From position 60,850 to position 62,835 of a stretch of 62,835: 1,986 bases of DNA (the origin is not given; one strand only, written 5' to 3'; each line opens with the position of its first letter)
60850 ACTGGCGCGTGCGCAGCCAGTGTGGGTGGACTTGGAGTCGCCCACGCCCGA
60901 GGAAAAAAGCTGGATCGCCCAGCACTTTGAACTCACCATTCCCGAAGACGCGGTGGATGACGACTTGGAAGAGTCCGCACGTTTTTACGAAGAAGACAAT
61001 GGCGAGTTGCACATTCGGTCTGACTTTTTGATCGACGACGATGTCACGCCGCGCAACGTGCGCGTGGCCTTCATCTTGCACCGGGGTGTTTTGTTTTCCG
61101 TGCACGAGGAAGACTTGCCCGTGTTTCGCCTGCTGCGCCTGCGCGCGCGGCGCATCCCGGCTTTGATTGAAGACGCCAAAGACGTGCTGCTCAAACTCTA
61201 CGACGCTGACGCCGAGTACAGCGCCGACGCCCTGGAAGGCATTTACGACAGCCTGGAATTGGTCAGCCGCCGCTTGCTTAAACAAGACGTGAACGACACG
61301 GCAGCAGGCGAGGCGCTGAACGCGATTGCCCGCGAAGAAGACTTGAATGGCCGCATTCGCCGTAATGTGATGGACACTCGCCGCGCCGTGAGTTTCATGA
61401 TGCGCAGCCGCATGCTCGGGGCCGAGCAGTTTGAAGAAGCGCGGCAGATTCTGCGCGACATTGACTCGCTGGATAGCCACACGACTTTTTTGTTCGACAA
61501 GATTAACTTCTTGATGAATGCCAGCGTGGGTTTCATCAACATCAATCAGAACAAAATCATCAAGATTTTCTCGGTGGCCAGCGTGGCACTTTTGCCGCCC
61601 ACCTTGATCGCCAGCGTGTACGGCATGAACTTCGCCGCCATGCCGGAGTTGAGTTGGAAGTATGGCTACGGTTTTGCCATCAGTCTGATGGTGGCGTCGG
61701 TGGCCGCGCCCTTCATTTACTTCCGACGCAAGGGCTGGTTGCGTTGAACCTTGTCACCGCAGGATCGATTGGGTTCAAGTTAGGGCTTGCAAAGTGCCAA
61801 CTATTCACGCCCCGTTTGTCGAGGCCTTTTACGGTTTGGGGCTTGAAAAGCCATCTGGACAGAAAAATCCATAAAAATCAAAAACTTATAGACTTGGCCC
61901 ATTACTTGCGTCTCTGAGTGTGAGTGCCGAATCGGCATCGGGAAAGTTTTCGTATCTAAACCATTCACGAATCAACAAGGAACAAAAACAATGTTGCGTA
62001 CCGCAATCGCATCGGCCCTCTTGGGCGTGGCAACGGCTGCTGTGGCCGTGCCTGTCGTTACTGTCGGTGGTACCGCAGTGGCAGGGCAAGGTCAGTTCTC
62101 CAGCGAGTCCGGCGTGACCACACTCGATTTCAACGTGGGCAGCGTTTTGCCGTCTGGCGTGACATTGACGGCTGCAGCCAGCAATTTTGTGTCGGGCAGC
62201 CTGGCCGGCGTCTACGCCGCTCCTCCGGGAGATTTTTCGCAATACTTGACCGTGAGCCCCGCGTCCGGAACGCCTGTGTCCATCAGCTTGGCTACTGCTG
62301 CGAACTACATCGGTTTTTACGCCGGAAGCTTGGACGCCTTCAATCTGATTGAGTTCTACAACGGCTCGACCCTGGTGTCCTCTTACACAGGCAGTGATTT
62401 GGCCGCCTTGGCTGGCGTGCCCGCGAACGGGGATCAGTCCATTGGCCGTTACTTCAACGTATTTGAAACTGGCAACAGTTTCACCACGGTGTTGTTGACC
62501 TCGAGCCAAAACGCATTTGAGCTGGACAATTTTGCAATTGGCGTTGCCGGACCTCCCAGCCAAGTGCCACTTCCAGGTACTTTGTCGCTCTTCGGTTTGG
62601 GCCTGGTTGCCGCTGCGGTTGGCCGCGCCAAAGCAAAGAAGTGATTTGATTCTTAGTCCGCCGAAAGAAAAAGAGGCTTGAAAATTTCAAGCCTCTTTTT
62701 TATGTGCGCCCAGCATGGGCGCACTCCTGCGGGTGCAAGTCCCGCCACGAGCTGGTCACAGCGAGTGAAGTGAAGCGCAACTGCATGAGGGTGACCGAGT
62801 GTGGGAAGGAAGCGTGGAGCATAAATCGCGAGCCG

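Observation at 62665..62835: Group IIC intron 5' end inserted right behind an intrinsic terminator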

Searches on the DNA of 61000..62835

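Call 2: search_rna_families(source=window, start=61000, end=62835, threshold=evalue, max_evalue=10, show_alignments=5)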
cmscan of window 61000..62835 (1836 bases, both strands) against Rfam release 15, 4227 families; matches with E-value up to 10: 9.
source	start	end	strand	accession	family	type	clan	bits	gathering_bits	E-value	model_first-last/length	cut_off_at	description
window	62727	62824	+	RF02003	group-II-D1D4-4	Intron;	CL00102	24.2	49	0.0069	1-138/138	no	Group II catalytic intron D1-D4-4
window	62656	62693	-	RF02843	RefA5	Gene; antisense;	-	20.5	91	0.4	1-68/68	no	Enterococcus sRNA A5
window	61807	61882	-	RF02236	asX2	Gene; sRNA;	-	17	70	3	1-87/87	no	Xanthomonas sRNA asX2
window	62691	62726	-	RF02974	Fibro-purF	Cis-reg;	-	15.9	60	1.9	1-75/75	no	Fibro-purF RNA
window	62588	62640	-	RF01046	WLE3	Cis-reg;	-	15.8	50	5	1-44/44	no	Wingless localisation element 3 (WLE3)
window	61710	61746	-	RF01739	Glutamine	Cis-reg; riboswitch;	-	15.4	35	6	7-45/53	no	Glutamine riboswitch aptamer (glnA leader)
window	61837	61887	-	RF00066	U7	Gene; snRNA;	-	13.6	34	9.4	1-62/62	no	U7 small nuclear RNA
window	61774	61881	-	RF00140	Alpha_RBS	Cis-reg;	-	13.1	38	5.1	1-110/110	no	Alpha operon ribosome binding site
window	61517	61567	-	RF01136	sR28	Gene; snRNA; snoRNA; CD-box;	-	12.5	39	3.2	1-55/55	no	Small nucleolar RNA sR28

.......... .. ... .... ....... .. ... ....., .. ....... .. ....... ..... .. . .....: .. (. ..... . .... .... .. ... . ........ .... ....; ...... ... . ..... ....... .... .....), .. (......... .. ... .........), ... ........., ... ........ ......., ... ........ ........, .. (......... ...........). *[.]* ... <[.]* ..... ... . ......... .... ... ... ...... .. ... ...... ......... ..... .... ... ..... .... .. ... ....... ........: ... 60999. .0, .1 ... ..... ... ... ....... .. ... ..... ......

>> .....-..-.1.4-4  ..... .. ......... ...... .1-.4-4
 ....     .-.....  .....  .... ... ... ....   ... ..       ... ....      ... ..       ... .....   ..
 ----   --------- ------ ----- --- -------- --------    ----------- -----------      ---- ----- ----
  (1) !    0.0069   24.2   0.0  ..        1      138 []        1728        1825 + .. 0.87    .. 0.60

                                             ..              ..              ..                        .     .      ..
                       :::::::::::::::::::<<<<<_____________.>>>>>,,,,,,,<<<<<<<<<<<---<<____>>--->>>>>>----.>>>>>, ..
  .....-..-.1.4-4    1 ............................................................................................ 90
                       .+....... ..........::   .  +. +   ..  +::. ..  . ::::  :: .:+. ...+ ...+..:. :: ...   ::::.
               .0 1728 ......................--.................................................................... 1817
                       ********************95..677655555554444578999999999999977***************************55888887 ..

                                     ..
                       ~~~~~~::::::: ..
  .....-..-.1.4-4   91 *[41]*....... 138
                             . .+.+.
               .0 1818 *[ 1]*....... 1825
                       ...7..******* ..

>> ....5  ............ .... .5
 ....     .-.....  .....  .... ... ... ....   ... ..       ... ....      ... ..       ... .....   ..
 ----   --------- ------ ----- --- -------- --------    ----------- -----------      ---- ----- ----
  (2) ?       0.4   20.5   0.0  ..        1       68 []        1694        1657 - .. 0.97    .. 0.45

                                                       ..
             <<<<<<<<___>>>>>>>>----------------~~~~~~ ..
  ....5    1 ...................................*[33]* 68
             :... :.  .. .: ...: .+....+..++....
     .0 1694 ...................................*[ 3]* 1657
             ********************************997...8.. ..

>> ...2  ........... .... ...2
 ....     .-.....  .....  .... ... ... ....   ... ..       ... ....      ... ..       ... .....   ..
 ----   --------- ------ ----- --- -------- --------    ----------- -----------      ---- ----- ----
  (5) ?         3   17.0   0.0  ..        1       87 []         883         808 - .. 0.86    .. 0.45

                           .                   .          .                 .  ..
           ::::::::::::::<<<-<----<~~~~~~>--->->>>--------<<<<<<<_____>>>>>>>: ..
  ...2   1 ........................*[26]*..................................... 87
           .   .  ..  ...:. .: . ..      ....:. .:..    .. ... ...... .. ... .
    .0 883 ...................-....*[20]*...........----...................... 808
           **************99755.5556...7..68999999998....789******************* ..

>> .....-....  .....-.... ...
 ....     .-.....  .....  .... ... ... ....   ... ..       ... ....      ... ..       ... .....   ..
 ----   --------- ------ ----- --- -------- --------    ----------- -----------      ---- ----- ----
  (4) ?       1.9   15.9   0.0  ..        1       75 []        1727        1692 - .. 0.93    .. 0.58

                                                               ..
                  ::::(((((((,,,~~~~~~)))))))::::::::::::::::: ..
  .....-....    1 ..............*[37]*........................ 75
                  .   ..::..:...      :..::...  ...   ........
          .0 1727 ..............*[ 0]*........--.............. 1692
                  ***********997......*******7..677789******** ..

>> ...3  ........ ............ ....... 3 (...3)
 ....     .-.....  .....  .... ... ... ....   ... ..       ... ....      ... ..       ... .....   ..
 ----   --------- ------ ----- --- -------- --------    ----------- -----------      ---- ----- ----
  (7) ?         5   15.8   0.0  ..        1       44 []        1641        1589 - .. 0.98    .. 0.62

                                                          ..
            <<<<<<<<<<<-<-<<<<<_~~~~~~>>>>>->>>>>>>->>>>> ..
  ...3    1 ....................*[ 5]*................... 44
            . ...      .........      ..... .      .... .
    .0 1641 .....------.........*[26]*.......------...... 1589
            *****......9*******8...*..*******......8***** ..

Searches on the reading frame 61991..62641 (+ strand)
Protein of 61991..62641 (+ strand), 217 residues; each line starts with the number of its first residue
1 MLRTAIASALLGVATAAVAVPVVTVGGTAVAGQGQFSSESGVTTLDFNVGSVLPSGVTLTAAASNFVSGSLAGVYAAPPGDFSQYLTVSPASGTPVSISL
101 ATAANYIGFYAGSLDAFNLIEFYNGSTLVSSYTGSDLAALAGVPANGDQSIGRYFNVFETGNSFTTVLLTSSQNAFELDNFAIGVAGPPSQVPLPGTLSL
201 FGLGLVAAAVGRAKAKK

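Call 36: search_protein_families(library=ncbifam, proteins=[window:61991-62641:+], max_evalue=0.01)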
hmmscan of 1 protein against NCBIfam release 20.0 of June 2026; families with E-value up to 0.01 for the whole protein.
window:61991-62641:+ (217 aa): 4 families
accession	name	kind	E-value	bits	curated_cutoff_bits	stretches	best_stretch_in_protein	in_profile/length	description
NF050191.1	Npun_F0296_dom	domain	3.6e-25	89.1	29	1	34-182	1-158/158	Npun_F0296 family exosortase-dependent surface protein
NF041927.1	Xrt_dep_XDP1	equivalog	0.00061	19.8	125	1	151-212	181-239/242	exosortase-dependent surface protein XDP1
NF038120.1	PEP_CTERM_QFxxD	subfamily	0.0047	16.8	80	1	165-212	172-213/215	NF038120 family PEP-CTERM protein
NF038125.1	PEP_CTERM_THxN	subfamily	0.0087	15.7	85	1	169-212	201-243/246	THxN family PEP-CTERM protein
